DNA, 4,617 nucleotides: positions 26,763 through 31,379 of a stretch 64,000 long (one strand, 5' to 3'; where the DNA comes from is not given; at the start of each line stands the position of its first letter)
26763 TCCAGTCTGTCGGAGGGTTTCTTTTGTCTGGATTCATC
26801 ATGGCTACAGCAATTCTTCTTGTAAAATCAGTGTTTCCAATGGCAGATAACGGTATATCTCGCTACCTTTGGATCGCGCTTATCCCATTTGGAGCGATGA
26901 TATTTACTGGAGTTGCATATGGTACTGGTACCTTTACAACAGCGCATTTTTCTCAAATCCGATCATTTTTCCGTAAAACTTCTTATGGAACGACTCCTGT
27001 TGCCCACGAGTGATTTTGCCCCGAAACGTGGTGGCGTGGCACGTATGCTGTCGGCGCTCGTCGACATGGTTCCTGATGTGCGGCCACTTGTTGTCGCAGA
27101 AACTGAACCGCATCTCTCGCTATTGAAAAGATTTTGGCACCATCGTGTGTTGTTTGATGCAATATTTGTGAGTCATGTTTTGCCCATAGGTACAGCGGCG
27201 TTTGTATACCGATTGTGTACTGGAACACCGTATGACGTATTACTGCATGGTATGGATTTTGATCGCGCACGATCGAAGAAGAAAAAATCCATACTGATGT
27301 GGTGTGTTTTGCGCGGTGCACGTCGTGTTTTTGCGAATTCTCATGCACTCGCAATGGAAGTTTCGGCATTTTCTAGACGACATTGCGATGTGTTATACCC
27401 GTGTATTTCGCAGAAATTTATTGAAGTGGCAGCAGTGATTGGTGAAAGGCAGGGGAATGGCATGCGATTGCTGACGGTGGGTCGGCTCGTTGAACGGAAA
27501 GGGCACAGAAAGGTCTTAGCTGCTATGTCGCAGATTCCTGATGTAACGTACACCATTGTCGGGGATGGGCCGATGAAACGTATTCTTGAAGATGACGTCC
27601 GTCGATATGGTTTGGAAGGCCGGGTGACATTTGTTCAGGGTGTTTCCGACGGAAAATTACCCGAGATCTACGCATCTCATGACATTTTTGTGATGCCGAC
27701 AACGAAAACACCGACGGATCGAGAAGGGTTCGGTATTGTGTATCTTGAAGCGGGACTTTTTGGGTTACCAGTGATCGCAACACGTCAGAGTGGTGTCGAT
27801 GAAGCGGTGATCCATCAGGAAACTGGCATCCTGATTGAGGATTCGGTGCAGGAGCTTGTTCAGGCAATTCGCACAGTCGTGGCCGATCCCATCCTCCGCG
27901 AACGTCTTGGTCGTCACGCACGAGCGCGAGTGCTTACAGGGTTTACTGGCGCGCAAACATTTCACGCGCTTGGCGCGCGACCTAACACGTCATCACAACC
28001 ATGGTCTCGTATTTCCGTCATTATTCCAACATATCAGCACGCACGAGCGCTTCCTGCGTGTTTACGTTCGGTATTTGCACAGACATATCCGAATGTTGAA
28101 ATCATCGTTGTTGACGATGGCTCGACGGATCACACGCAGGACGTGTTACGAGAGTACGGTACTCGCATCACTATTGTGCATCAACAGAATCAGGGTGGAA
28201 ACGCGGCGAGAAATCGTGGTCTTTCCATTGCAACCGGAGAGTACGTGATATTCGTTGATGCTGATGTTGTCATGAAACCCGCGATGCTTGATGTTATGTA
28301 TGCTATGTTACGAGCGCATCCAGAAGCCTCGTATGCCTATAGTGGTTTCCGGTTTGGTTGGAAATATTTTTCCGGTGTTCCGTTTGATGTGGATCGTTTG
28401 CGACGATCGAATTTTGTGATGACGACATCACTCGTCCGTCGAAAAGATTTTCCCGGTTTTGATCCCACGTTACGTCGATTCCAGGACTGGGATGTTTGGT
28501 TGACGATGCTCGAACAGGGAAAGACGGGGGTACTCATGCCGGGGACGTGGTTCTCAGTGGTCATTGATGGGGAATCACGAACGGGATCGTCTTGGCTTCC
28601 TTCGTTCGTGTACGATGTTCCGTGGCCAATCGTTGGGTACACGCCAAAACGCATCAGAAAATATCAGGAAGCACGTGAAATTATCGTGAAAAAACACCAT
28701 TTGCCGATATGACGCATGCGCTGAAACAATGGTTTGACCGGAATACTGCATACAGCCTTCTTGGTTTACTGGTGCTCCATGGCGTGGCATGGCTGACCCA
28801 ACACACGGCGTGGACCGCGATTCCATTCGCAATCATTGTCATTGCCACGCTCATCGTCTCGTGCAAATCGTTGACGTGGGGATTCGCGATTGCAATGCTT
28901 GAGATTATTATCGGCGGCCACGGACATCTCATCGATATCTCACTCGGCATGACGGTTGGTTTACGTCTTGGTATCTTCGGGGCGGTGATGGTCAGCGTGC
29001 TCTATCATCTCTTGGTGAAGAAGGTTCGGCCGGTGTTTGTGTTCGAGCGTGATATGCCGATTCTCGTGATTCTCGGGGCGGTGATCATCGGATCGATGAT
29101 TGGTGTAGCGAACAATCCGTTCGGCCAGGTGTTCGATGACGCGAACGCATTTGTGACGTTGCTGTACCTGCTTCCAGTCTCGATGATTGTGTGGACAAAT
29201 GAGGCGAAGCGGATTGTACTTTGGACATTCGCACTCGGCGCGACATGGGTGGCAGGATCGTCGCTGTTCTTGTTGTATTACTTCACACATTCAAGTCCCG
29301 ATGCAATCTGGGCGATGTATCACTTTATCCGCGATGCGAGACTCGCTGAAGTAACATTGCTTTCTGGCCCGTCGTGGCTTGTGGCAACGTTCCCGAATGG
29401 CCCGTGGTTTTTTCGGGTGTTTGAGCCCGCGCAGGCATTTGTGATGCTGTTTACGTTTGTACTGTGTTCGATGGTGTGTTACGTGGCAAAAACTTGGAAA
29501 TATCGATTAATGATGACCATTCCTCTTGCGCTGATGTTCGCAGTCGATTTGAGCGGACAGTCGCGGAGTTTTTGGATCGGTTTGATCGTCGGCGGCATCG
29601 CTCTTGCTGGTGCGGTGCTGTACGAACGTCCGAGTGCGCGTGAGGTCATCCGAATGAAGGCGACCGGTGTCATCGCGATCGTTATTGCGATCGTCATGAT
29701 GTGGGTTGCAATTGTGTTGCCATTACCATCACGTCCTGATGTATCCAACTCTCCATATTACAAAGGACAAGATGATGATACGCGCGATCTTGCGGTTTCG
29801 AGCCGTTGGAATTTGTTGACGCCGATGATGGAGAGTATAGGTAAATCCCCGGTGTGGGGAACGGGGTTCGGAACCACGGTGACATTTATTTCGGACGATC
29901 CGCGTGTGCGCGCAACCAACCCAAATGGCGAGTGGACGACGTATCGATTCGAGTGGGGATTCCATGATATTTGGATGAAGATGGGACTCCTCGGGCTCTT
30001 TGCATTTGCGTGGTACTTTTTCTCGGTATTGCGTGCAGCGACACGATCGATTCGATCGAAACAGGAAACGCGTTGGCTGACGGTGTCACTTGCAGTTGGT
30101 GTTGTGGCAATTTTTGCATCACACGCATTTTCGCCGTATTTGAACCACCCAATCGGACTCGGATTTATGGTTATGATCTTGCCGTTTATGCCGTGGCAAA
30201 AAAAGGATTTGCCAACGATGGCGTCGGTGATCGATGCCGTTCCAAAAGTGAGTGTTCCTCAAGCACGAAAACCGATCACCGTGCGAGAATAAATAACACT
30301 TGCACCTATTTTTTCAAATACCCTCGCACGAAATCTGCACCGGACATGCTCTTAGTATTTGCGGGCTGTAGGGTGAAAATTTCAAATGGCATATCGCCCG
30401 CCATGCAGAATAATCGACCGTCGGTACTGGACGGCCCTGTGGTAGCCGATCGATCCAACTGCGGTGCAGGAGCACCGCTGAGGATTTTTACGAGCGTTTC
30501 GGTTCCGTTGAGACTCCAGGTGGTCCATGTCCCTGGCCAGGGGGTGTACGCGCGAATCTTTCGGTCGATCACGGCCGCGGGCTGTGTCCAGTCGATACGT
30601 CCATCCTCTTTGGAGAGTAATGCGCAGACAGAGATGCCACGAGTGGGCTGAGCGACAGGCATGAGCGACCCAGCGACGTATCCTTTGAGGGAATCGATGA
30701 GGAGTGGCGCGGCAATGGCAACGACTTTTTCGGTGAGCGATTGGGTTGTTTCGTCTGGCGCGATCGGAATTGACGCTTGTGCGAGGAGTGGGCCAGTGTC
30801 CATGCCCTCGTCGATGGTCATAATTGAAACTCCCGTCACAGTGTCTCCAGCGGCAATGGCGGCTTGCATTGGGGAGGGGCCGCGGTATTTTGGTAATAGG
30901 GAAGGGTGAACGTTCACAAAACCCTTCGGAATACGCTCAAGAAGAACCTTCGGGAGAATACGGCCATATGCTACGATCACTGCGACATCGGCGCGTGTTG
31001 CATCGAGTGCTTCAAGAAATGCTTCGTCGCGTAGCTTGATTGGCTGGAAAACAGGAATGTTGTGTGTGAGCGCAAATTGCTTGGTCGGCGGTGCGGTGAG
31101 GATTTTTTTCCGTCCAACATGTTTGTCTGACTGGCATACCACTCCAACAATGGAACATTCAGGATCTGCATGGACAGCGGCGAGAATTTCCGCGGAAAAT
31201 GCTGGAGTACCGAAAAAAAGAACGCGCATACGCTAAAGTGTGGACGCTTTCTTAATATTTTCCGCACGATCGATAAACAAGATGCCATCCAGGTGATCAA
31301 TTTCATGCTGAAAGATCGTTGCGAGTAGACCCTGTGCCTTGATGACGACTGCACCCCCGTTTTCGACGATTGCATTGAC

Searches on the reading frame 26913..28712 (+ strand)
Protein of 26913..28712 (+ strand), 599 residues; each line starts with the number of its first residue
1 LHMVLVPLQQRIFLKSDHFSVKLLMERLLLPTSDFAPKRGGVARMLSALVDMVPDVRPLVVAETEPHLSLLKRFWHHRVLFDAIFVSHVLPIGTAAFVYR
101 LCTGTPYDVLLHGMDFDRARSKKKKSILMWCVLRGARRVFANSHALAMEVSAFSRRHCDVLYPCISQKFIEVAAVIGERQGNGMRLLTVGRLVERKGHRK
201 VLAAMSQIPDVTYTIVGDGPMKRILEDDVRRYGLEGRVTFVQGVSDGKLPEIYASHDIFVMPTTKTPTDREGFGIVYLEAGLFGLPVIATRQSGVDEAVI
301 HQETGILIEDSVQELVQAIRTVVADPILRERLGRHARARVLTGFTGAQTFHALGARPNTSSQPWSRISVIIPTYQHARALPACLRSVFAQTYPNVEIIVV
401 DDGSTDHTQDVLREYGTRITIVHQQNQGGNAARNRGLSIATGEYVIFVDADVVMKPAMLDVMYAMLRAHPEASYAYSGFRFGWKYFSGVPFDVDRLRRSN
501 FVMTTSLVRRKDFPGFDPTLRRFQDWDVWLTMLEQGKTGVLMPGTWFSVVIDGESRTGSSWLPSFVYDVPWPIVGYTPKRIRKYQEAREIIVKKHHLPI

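Call 40: search_protein_families(library=pfam, proteins=[window:26913-28712:+], max_evalue=0.00001)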
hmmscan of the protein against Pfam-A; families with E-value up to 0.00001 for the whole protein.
window:26913-28712:+ (599 aa): 7 families
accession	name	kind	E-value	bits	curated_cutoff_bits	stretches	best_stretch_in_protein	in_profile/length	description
PF00534.26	Glycos_transf_1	-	1.5e-35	122.7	26.4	1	185-338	17-171/172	Glycosyl transferases group 1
PF00535.33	Glycos_transf_2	-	4.2e-35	121.6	23.3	1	368-486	1-123/168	Glycosyl transferase family 2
PF13692.12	Glyco_trans_1_4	-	2.8e-29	102.6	27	1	185-325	3-142/142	Glycosyl transferases group 1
PF13641.12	Glyco_tranf_2_3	-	6.5e-16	59.5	27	1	366-466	2-111/230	Glycosyltransferase like family 2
PF13524.12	Glyco_trans_1_2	-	1.1e-11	45.3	25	1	199-350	3-139/144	Glycosyl transferase-like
PF10111.15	Glyco_tranf_2_2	-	1.5e-11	44.7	27.3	1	368-473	1-118/276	Glycosyltransferase like family 2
PF20706.3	GT4-conflict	-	5.9e-06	26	26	0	117-302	128-323/385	Family 4 Glycosyltransferase in conflict systems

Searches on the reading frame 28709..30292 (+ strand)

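Call 40: search_protein_families(library=pfam, proteins=[window:28709-30292:+], max_evalue=0.00001)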
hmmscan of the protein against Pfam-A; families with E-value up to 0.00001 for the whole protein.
window:28709-30292:+ (527 aa): 1 family
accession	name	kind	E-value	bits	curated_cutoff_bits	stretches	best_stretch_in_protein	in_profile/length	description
PF04932.20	Wzy_C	-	9.8e-11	42.1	31.7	1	273-434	3-149/149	O-Antigen ligase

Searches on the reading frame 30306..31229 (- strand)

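Call 40: search_protein_families(library=pfam, proteins=[window:30306-31229:-], max_evalue=0.00001)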
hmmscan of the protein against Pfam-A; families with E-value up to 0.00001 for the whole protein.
window:30306-31229:- (307 aa): 2 families
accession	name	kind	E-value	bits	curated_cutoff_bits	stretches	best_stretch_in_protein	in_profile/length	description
PF00551.24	Formyl_trans_N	-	2e-45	155.2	26.1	1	1-177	1-177/181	Formyl transferase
PF02911.23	Formyl_trans_C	-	1.2e-17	64.4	21.1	1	205-304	2-99/100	Formyl transferase, C-terminal domain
